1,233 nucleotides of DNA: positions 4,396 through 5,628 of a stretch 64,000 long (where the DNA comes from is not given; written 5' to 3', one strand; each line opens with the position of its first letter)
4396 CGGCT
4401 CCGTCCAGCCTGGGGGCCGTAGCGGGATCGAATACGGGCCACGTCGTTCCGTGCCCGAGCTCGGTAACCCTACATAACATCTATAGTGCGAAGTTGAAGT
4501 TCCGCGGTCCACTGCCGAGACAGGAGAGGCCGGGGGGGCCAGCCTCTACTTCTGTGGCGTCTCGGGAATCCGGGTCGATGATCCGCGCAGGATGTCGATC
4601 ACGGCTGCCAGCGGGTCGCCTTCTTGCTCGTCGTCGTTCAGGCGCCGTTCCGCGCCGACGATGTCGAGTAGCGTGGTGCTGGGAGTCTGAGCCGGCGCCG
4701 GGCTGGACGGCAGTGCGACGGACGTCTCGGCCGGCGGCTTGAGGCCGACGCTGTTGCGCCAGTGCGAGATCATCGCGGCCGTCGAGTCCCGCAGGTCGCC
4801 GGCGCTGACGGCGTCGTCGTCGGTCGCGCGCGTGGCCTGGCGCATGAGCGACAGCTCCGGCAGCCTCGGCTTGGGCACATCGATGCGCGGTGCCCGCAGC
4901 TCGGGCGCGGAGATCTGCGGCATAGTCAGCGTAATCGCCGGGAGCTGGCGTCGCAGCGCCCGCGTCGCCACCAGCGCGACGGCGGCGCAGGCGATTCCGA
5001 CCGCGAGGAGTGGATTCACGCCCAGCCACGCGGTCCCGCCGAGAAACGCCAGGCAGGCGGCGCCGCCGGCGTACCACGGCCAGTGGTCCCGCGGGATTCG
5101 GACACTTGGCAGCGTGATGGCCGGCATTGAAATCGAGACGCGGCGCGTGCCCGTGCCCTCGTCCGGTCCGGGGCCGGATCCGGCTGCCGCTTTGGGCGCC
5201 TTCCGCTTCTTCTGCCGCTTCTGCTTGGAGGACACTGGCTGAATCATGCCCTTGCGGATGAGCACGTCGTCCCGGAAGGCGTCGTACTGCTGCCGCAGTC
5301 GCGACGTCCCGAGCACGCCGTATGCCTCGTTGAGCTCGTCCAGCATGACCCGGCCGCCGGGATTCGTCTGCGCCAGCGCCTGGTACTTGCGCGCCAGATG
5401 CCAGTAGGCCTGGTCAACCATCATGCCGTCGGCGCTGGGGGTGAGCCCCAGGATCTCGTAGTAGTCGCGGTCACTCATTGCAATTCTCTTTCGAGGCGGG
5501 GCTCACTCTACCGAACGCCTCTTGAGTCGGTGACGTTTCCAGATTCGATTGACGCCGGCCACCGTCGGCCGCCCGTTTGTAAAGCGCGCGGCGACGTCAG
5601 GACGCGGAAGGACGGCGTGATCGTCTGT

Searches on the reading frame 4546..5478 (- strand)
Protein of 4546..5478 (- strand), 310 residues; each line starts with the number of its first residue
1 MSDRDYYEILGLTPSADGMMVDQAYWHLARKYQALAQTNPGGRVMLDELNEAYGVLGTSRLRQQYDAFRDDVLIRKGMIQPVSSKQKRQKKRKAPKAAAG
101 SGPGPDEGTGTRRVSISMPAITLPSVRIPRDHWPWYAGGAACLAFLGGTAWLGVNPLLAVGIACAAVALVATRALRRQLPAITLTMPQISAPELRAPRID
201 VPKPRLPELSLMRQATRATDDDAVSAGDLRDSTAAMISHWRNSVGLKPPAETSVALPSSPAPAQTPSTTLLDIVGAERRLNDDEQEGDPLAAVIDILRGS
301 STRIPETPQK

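Call 7: search_protein_families(library=pfam, proteins=[window:4546-5478:-], max_evalue=0.01)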
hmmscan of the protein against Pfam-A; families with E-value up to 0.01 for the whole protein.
window:4546-5478:- (310 aa): 1 family
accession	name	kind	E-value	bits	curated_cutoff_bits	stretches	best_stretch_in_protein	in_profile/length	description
PF00226.36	DnaJ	-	3.1e-09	37.2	27.8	1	5-66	1-63/63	DnaJ domain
